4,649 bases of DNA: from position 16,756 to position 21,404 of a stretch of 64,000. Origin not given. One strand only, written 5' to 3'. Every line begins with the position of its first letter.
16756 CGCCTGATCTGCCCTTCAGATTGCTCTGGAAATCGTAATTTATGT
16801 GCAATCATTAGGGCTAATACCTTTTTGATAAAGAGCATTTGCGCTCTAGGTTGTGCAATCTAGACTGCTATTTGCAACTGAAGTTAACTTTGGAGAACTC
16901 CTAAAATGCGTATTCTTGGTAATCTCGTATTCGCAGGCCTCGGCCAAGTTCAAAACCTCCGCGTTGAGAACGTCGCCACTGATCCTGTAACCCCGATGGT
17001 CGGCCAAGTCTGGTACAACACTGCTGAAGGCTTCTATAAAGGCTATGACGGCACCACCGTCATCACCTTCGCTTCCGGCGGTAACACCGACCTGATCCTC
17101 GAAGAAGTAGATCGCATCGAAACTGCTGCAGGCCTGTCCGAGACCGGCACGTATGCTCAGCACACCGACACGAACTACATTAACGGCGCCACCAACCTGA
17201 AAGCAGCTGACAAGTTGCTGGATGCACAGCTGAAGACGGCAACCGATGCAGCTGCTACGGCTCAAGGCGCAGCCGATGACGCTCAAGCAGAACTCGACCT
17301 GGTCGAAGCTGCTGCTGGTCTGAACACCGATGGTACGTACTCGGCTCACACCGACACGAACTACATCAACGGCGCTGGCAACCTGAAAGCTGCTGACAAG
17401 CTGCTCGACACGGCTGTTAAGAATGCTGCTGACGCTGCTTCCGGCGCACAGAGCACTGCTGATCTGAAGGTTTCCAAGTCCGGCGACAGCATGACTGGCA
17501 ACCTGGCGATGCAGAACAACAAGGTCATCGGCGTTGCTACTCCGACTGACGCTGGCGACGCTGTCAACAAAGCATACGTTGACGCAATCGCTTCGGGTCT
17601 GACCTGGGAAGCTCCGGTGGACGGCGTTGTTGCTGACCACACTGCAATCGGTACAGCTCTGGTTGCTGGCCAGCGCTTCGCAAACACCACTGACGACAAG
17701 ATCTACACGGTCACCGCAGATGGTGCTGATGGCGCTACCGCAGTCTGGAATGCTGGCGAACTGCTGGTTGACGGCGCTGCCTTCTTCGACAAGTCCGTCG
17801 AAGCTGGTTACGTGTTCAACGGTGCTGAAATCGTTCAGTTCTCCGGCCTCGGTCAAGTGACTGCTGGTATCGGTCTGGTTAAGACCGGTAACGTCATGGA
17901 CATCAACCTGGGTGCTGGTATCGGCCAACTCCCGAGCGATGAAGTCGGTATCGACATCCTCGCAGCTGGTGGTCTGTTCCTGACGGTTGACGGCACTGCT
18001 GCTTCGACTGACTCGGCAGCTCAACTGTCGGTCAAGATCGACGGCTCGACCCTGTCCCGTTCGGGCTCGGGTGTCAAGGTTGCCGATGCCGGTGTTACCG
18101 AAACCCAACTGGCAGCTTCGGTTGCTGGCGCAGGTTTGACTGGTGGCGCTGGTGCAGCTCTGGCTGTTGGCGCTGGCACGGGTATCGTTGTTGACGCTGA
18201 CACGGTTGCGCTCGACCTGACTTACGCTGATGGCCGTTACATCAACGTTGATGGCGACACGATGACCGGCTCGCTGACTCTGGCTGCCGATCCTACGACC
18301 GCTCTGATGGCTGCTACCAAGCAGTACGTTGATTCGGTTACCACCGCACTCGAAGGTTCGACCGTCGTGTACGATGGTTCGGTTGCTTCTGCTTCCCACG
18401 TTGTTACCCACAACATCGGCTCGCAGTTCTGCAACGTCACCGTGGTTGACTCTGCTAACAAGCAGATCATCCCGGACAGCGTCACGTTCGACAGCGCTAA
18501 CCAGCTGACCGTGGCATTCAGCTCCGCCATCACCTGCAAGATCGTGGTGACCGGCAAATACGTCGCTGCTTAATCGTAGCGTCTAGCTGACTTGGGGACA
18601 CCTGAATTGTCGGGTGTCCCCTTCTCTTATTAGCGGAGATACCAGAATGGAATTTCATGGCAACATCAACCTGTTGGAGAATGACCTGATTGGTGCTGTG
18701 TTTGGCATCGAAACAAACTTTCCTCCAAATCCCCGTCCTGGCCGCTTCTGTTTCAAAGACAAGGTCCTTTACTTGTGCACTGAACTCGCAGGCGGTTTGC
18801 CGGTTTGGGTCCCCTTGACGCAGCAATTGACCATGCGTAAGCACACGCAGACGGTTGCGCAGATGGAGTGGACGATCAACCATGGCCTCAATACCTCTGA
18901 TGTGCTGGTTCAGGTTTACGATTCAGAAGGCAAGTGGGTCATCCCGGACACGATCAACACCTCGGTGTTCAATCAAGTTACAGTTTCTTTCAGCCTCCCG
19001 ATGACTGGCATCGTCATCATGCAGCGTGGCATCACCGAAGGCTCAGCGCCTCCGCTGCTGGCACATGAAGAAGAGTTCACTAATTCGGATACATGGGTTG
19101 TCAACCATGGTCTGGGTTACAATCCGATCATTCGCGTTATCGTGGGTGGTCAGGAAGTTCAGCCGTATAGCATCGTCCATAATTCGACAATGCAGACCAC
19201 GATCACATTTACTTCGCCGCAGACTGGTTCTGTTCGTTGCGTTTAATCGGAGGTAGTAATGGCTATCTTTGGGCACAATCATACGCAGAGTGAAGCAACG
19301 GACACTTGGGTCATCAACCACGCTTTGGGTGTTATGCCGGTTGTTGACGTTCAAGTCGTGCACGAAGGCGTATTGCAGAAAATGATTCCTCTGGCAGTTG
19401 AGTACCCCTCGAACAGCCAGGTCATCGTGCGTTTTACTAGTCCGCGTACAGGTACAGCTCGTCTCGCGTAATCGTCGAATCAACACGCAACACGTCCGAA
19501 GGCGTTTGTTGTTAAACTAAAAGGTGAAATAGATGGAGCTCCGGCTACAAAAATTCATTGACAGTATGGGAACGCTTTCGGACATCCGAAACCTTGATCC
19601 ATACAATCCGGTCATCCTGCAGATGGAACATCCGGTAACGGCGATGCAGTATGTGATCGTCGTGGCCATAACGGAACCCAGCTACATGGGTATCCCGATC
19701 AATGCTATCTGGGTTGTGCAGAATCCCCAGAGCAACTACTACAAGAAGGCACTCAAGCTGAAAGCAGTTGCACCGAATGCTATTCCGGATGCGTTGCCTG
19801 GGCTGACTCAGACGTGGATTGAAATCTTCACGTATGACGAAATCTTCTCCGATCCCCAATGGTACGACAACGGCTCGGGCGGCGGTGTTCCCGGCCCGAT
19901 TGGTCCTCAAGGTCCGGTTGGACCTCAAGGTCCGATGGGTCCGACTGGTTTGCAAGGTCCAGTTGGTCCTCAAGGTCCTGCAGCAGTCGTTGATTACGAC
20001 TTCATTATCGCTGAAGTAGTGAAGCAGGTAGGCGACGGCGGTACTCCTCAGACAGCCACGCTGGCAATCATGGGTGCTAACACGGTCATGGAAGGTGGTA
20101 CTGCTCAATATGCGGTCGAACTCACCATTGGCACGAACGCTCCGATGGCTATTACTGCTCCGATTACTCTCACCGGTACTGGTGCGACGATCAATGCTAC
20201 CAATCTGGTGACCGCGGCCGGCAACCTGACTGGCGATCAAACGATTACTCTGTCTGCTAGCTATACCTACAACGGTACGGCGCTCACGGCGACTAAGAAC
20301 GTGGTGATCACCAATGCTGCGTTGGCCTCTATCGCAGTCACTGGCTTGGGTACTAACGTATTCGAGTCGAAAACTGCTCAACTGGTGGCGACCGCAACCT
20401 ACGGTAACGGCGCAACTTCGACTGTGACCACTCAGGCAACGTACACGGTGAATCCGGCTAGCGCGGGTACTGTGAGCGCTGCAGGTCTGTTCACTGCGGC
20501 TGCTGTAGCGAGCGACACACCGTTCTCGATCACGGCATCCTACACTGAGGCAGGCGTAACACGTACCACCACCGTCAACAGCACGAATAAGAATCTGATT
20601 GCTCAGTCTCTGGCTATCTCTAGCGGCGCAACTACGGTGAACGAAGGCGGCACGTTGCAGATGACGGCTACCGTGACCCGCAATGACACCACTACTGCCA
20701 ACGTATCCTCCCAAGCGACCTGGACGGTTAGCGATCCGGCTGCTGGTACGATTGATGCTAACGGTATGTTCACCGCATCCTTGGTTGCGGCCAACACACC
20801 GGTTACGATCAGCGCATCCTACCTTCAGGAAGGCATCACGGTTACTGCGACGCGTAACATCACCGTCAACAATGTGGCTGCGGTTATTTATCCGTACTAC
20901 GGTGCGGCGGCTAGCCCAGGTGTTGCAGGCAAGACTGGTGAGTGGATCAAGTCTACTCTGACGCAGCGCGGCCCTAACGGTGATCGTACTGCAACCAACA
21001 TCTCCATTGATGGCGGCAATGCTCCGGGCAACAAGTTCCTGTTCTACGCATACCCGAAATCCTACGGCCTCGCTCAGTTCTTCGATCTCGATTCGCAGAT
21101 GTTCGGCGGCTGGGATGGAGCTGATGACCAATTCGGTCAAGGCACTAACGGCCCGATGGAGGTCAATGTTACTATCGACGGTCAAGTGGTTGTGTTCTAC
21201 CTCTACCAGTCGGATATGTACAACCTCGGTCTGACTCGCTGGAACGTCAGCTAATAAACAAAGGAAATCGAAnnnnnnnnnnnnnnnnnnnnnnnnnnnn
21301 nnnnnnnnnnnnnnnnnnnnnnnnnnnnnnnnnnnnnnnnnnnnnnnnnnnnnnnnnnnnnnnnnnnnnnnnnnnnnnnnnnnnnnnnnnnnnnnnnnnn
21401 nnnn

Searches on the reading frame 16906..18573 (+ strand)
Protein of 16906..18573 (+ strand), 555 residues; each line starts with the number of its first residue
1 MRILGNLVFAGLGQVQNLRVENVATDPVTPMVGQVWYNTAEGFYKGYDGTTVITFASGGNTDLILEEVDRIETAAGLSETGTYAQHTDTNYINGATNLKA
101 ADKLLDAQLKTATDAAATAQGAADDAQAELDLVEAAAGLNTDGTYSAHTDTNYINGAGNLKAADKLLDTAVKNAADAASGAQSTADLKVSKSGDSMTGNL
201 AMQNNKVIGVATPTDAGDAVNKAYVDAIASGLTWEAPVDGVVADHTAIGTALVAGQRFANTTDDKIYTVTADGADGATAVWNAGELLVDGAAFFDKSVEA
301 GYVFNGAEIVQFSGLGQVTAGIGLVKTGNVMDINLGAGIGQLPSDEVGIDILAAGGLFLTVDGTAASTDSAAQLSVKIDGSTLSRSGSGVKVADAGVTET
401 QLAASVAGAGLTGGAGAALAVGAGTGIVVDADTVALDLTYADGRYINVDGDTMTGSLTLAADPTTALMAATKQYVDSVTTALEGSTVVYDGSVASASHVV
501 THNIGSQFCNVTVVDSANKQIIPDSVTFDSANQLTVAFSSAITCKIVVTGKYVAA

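Call 76: search_protein_families(library=phrogs, proteins=[window:16906-18573:+], max_evalue=1e-8)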
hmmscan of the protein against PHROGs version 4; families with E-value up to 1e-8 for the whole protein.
window:16906-18573:+ (555 aa): 1 family
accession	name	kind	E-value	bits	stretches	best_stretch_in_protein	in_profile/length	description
phrog_16122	-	head and packaging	2.1e-57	196.3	1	5-555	4-526/526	virion structural protein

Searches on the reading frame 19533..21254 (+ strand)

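Call 76: search_protein_families(library=phrogs, proteins=[window:19533-21254:+], max_evalue=1e-8)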
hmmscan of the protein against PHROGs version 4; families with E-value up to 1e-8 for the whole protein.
window:19533-21254:+ (573 aa): 3 families
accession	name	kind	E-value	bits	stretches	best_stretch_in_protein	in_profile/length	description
phrog_14098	-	tail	7.3e-50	170.5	2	348-572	1244-1465/1469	tail protein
phrog_13325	-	unknown function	1.6e-25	90.5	1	4-113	3-108/776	-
phrog_819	-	tail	8.5e-09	35.1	0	102-444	614-949/1024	tail protein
